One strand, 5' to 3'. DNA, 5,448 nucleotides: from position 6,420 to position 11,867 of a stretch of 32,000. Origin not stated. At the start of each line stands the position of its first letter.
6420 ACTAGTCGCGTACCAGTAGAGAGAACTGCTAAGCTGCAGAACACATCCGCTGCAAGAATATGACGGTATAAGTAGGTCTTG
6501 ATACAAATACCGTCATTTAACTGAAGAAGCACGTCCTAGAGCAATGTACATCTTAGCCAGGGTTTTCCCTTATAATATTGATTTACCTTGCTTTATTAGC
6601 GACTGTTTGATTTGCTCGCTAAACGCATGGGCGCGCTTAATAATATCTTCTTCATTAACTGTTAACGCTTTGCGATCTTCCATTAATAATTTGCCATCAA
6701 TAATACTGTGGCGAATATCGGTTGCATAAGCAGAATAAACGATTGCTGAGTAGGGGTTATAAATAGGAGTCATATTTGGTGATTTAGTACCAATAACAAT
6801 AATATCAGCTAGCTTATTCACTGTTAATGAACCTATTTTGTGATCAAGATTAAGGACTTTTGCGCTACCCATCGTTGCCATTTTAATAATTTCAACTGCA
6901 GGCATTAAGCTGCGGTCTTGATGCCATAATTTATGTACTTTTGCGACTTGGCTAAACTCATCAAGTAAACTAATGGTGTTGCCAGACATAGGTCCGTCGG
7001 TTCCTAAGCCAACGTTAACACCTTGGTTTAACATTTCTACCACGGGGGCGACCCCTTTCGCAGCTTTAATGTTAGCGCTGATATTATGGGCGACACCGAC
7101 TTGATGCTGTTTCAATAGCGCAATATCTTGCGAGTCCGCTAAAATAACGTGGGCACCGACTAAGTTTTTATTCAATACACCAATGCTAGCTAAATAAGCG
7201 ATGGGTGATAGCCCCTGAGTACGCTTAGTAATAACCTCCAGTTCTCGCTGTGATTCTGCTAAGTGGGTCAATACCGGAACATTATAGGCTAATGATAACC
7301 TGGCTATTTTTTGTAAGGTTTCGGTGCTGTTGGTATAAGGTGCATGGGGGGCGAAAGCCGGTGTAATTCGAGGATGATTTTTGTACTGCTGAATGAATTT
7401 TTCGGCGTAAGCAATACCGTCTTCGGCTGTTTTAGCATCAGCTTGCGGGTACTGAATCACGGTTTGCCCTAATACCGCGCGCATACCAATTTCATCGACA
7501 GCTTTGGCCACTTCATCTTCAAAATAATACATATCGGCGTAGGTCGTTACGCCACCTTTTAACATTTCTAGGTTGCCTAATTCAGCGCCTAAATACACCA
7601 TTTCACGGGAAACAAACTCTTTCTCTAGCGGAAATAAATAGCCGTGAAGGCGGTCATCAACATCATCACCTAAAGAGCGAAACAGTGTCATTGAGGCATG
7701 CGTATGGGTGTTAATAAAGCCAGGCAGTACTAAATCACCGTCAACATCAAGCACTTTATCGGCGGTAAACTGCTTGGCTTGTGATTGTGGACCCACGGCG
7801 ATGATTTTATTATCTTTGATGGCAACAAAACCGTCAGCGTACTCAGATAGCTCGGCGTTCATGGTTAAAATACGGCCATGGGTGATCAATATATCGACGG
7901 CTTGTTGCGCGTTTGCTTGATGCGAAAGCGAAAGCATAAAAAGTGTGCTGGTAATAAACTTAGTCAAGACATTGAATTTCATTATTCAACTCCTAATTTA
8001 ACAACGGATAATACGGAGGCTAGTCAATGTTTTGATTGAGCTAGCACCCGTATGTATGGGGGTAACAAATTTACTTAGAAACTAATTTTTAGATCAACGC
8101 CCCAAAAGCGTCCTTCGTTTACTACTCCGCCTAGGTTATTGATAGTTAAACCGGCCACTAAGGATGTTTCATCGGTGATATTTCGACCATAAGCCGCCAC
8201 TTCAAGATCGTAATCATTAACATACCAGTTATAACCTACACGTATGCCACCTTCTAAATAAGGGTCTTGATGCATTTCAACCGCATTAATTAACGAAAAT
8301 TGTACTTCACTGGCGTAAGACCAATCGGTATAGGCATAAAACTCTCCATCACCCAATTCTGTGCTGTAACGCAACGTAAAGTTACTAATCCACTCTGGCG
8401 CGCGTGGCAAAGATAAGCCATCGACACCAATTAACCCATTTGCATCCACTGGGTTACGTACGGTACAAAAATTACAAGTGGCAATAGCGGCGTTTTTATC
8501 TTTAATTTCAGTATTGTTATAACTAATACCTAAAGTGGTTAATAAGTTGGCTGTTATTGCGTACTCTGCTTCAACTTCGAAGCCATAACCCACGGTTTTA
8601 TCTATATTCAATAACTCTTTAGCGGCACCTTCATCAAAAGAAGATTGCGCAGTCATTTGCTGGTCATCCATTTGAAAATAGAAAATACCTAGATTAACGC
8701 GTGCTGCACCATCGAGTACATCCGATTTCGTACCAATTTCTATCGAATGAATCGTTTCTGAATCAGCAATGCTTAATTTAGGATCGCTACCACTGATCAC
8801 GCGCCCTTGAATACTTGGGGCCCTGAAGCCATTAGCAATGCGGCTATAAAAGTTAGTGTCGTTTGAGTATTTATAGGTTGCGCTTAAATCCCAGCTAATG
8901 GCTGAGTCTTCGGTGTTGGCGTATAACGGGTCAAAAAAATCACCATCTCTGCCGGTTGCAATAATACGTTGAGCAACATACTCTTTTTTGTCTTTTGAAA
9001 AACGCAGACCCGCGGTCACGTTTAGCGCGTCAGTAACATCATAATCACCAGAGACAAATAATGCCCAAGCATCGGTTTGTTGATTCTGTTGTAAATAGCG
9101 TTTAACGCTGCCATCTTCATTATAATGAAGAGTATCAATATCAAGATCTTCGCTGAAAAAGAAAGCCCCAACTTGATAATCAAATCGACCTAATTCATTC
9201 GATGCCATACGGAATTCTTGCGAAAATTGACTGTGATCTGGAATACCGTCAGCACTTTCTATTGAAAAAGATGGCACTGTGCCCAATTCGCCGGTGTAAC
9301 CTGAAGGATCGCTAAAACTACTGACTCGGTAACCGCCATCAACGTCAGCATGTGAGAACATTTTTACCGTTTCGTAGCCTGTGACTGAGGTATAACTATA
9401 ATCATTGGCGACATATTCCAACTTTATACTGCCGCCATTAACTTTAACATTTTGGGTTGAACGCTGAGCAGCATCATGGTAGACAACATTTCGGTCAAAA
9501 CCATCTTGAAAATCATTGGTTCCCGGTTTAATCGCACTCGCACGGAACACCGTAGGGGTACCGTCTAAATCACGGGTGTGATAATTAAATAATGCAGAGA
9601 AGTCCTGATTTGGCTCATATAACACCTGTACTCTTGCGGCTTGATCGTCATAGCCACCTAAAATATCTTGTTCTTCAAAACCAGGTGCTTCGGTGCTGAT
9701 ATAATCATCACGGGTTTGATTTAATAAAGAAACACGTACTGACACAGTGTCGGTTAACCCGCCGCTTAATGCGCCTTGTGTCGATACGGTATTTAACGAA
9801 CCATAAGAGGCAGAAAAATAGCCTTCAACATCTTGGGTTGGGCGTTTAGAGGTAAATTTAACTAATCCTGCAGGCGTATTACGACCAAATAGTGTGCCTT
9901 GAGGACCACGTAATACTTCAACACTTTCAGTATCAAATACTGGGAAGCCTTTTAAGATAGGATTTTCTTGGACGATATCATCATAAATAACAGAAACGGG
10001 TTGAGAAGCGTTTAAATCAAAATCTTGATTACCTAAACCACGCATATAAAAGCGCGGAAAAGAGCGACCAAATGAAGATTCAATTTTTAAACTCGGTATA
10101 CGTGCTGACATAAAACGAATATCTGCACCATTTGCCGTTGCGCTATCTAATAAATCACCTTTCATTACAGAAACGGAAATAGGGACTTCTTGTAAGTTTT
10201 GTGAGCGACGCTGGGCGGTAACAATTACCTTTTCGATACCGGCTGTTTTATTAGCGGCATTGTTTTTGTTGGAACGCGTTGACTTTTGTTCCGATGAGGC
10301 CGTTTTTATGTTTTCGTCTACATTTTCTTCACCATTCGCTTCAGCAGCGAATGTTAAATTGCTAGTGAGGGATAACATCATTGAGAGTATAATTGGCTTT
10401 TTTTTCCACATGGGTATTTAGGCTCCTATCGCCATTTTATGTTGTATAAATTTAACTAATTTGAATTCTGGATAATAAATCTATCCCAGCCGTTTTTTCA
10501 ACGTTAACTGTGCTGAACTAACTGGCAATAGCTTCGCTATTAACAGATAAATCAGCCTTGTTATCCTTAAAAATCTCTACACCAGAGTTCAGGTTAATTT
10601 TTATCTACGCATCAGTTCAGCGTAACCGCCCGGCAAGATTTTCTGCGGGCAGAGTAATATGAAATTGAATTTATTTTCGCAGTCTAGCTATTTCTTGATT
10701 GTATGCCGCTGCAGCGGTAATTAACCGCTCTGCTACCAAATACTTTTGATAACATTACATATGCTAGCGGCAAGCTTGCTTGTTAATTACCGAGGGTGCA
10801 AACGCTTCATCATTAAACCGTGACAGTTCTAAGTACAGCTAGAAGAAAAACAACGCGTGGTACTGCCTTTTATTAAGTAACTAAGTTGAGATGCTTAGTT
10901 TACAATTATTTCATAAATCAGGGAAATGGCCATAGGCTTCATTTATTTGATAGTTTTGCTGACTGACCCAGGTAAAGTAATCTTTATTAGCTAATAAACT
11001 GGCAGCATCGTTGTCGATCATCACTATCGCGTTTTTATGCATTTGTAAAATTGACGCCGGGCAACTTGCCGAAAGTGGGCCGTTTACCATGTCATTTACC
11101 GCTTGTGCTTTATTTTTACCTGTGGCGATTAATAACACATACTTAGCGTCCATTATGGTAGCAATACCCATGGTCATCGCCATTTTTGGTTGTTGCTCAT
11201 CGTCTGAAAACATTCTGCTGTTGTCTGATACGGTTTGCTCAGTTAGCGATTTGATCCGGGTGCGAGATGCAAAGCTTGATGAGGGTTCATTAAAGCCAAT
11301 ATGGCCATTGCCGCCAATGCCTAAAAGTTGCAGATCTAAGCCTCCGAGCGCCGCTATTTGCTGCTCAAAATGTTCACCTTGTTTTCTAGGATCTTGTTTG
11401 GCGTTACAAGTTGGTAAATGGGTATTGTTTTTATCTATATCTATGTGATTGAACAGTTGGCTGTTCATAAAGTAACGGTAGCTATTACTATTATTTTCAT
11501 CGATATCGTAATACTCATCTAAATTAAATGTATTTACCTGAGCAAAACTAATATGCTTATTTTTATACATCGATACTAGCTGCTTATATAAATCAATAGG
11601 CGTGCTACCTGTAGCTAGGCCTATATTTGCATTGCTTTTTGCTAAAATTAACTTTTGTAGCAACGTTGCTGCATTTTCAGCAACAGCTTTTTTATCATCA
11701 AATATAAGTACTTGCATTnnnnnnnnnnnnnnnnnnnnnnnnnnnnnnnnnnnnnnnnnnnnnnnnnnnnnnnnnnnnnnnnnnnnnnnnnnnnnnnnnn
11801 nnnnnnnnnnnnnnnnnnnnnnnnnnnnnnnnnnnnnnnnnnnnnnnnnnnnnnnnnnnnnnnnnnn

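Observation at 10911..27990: A ~17-kb NanR-wired sialic-acid locus organised like a proteobacterial polysaccharide-utilisation locus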

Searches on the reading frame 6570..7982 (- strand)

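Call 4: search_protein_families(library=pfam, proteins=[window:6570-7982:-])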
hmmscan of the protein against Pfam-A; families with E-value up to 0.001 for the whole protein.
window:6570-7982:- (470 aa): 2 families
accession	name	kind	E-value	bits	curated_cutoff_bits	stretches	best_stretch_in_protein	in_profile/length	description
PF01979.26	Amidohydro_1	-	1.1e-67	229.2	25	1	84-432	1-344/345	Amidohydrolase family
PF07969.17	Amidohydro_3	-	5.2e-15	56.3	29.7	1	306-431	351-469/472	Amidohydrolase family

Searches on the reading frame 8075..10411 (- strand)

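Call 4: search_protein_families(library=pfam, proteins=[window:8075-10411:-])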
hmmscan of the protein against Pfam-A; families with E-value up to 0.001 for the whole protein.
window:8075-10411:- (778 aa): 2 families
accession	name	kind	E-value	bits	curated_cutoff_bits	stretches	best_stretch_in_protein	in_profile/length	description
PF00593.30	TonB_dep_Rec_b-barrel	-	6.3e-26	92.7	27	1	299-745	22-436/436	TonB dependent receptor-like, beta-barrel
PF07715.20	Plug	-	4e-15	56.7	23.9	1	73-182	2-106/107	TonB-dependent Receptor Plug Domain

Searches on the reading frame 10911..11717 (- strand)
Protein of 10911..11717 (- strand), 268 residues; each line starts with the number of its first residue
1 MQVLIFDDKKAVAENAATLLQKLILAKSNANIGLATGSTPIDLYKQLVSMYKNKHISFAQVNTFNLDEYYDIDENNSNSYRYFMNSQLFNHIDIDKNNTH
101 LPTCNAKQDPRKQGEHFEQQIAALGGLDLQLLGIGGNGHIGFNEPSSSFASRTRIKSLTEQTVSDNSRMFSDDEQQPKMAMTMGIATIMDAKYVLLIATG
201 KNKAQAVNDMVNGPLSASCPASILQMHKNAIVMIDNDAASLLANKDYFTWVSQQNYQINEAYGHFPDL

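Call 3: search_protein_families(library=pfam, proteins=[window:10911-11717:-])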
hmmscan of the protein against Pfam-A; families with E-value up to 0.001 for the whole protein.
window:10911-11717:- (268 aa): 1 family
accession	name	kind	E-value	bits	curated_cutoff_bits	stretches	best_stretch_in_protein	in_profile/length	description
PF01182.26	Glucosamine_iso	-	3.7e-26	92.8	27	1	10-230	8-222/225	Glucosamine-6-phosphate isomerases/6-phosphogluconolactonase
